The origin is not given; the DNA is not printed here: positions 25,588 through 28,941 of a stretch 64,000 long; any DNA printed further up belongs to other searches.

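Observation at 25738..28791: Giant surface protein combining a clan GH-A hydrolase domain with FG-GAP beta-propeller repeats and fresh internal DNA duplications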

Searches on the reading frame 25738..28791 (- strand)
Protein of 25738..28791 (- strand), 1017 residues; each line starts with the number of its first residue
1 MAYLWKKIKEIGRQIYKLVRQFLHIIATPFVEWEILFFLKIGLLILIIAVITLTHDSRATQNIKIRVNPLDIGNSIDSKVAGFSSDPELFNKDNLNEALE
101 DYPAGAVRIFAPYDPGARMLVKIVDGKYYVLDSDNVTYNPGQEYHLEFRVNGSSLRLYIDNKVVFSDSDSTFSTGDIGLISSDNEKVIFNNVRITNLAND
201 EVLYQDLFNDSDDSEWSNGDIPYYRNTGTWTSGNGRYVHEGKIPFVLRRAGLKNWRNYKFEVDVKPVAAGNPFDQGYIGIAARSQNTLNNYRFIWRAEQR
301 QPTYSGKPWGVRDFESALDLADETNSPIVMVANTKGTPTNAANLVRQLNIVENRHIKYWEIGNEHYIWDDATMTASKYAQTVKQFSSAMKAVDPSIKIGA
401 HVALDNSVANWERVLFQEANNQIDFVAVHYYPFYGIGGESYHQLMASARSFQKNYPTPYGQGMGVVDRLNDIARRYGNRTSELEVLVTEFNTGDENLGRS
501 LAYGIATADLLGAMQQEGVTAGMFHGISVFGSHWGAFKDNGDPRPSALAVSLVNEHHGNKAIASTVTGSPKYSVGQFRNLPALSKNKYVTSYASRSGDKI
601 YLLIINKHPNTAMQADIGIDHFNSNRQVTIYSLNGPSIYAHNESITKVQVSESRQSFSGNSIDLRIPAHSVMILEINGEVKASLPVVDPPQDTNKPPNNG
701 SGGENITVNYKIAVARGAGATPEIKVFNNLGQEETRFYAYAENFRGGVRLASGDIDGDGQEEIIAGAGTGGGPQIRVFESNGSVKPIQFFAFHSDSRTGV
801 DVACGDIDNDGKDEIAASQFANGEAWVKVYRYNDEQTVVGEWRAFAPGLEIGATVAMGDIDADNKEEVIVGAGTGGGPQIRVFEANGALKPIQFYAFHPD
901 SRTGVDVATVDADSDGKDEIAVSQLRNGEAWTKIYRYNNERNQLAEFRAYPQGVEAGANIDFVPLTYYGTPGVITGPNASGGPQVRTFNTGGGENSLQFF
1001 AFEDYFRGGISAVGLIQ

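Call 3: search_protein_families(library=pfam, proteins=[window:25738-28791:-], max_evalue=1)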
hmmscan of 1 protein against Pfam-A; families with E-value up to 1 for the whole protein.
window:25738-28791:- (1017 aa): 8 families
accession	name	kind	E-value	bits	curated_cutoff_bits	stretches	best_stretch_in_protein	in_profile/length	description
PF13517.12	FG-GAP_3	-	1.7e-14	54.5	26.9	3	754-816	1-60/61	FG-GAP-like repeat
PF01839.29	FG-GAP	-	1.9e-11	44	22.1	4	747-771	2-26/37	FG-GAP repeat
PF07745.19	Glyco_hydro_53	-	4.4e-05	23.1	24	1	360-455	137-235/340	Glycosyl hydrolase family 53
PF01229.23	Glyco_hydro_39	-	8.8e-05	21.9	26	1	358-448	154-245/472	Glycosyl hydrolases family 39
PF06439.18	3keto-disac_hyd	-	0.0002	21.9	26.8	1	132-195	116-187/187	3-keto-disaccharide hydrolase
PF25292.1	Beta-prop_CGLA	-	0.0065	16.4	26.8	1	800-823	32-54/316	Lambda-carrageenase beta-propeller domain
PF11790.14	Glyco_hydro_cc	-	0.015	15.3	21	1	373-457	83-164/237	Glycosyl hydrolase catalytic core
PF18105.7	PGM1_C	-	0.036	14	22.5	0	791-812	12-34/54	PGM1 C-terminal domain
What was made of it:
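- Closest known: PslG of Pseudomonas aeruginosa. Different: Not GH39 (21.9 bits against a cut-off of 26; call 3).
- Checked: FG-GAP and FG-GAP_3 pass their Pfam cut-offs (44 vs 22.1 bits; 54.5 vs 26.9 bits; call 3). No Pfam GH model convincingly passes its cut-off (GH53 23.1 vs 24 bits; GH39 21.9 vs 26 bits; call 3).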

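Call 4: search_protein_families(library=ncbifam, proteins=[window:25738-28791:-], max_evalue=1)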
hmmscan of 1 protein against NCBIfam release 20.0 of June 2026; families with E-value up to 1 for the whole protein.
window:25738-28791:- (1017 aa): 2 families
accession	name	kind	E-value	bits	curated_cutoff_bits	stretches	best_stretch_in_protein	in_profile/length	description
NF051901.1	ArabsyFurArfAAgro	equivalog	3.6e-13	49.3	625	2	339-431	147-243/502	arabinosylfuranosidase ArfA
NF042992.1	alph1,4rhamsidase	equivalog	0.00066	18.6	850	1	371-435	190-257/471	alpha-1,4-L-rhamnosidase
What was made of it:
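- On GH51: NCBIfam ArfA scores 49.3 bits against a cut-off of 625 (call 4).
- Closest known: GH51 alpha-L-arabinofuranosidases. Different: ArfA model 49 bits against a cut-off of 625 (call 4).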

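Call 8: search_solved_structures(query=window:25738-28791:-, max_evalue=1, show_alignments=2)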
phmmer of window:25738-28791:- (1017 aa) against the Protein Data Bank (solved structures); distinct sequences matched with E-value up to 1: 18.
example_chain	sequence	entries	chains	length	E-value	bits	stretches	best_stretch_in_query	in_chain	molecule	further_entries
3s2c_A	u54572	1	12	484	5.3e-19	71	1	333-643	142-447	Alpha-N-arabinofuranosidase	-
4atw_A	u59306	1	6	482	1.4e-18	69.6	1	333-643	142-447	ALPHA-L-ARABINOFURANOSIDASE DOMAIN PROTEIN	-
3ug3_A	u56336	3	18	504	1.5e-18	69.5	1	333-643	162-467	Alpha-L-arabinofuranosidase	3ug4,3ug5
8i0a_A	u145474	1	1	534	7.4e-09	37.4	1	338-440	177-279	alpha-L-arabinofuranosidase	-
2y2w_A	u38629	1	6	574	7.9e-05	24.1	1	337-451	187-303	ARABINOFURANOSIDASE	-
5o7z_A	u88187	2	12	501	0.00011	23.6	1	349-434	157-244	Intracellular exo-alpha-(1->5)-L-arabinofuranosidase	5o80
2c7f_A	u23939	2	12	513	0.00059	21.2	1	349-434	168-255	ALPHA-L-ARABINOFURANOSIDASE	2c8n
5o81_A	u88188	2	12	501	0.0006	21.2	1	349-434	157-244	Intracellular exo-alpha-(1->5)-L-arabinofuranosidase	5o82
4azz_A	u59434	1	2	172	0.001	20.4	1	126-195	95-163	LEVANASE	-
4b1l_A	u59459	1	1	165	0.0019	19.5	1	126-192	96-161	LEVANASE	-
4b1m_A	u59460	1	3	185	0.0023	19.2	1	126-192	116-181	LEVANASE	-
6zta_A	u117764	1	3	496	0.0032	18.8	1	352-435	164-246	Alpha-L-arabinofuranosidase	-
1pz3_A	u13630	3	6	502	0.0034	18.7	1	352-434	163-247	Alpha-L-arabinofuranosidase | Intracellular exo-alpha-(1->5)-L-arabinofuranosidase | GH51 a-l-arabinofuranosidase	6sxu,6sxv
6zt6_A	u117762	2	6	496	0.0083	17.4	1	352-435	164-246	Alpha-L-arabinofuranosidase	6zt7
2vrk_A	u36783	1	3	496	0.0083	17.4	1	352-435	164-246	ALPHA-L-ARABINOFURANOSIDASE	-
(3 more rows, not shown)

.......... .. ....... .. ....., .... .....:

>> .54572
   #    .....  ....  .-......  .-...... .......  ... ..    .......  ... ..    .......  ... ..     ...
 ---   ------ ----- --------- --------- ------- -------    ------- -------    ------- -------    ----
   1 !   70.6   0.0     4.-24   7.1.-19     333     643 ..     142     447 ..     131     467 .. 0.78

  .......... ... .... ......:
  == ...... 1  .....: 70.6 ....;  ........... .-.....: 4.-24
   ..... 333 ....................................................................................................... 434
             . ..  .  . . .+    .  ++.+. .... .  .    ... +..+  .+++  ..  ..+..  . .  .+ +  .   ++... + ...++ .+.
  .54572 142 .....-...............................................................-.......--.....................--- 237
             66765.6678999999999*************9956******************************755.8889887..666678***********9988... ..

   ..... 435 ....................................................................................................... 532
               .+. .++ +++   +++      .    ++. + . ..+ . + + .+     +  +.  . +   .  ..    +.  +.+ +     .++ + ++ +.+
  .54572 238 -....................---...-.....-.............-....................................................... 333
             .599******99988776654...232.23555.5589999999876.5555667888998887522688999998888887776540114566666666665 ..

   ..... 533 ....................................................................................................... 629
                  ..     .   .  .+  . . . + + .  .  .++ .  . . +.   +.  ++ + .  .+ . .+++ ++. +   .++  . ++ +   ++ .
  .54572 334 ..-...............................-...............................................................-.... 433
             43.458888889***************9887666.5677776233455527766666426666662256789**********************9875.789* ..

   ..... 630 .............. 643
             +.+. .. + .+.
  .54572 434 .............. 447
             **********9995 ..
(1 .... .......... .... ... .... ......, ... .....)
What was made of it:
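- GH51 is the nearest solved relative. phmmer E 5e-19 over query 333-643 (call 8). The nested modules resemble CBM66 (call 8).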

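Call 10: find_homologous_proteins(query=window:25738-28791:-, max_evalue=0.00001)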
Query window:25738-28791:- (1017 aa): 44 proteins with E <= 0.00001 among 8000 candidates.
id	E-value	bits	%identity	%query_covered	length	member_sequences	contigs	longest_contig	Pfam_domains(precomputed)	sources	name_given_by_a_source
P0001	0.0e+0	2336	100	100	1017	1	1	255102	PF01839.30,PF13517.13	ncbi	ncbi:MAG: FG-GAP-like repeat-containing protein [bacterium]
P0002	3.9e-273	927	42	96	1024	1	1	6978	PF01839.30,PF13517.13,PF06964.19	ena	-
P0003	1.9e-269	915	41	93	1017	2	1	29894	PF01839.30,PF13517.13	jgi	-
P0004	1.3e-259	882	41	100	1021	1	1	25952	PF01839.30,PF16743.11,PF13517.13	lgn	-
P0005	1.7e-257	875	42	98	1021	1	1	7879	PF01839.30,PF13517.13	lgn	-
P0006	9.5e-254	863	42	96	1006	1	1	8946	PF01839.30,PF06439.19,PF13517.13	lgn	-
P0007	9.2e-253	860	41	96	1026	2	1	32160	PF01839.30,PF13517.13,PF06964.19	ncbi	ncbi:MAG: FG-GAP-like repeat-containing protein [Parcubacteria group bacterium]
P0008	9.5e-249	847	42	96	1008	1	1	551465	PF01839.30,PF13517.13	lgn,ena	-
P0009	1.5e-242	826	41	93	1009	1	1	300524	PF01839.30,PF13517.13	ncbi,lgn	-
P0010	3.2e-242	825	40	96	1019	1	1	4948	PF01839.30,PF13517.13,PF06964.19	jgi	jgi:hypothetical protein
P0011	1.1e-240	820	41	96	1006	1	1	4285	PF01839.30,PF13517.13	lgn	-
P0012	1.8e-235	803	41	96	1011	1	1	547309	PF01839.30,PF13517.13,PF22848.3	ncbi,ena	-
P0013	1.3e-216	740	38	98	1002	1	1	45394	PF01839.30,PF13517.13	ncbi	ncbi:MAG: FG-GAP-like repeat-containing protein [Patescibacteria group bacterium]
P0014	1.6e-212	727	37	98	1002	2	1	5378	PF01839.30,PF13517.13,PF06964.19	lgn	-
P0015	5.8e-207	708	37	98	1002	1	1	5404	PF01839.30,PF13517.13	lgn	-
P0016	5.6e-36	142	33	35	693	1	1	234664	PF06964.19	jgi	-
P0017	1.5e-27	114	31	33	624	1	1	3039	PF01229.23,PF06964.19,PF22848.3,PF03662.21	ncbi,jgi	-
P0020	2.8e-17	80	27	36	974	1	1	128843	PF22848.3,PF03422.22,PF00041.28,PF16841.12,PF18573.8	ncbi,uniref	ncbi:carbohydrate-binding protein [Cohnella hongkongensis]|uniref:Carbohydrate-binding protein n=1 T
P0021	1.4e-15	75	26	34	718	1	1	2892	PF22848.3,PF03662.21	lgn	-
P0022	4.8e-15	73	27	29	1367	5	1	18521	PF13385.14,PF06964.19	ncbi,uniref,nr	ncbi:MAG: hypothetical protein J4215_00020 [Candidatus Diapherotrites archaeon]|uniref:Alpha-L-arabi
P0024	4.1e-14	70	26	36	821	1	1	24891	PF22848.3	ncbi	ncbi:MAG TPA: hypothetical protein VI653_09600 [Steroidobacteraceae bacterium]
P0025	1.2e-12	65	30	33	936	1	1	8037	PF18099.8,PF16990.12,PF22848.3,PF03422.22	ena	-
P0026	6.6e-12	62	28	24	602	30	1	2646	PF18962.8,PF22848.3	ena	-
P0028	5.1e-11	60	26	36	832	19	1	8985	PF22848.3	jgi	jgi:alpha-N-arabinofuranosidase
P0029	9.7e-10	55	24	34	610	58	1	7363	PF18962.8,PF22848.3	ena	-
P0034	8.9e-8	49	25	26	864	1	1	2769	PF22848.3,PF18911.7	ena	-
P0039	1.5e-6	45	24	33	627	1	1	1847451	PF00553.26,PF22848.3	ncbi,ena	-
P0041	2.1e-6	44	25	38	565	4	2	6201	PF22848.3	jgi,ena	-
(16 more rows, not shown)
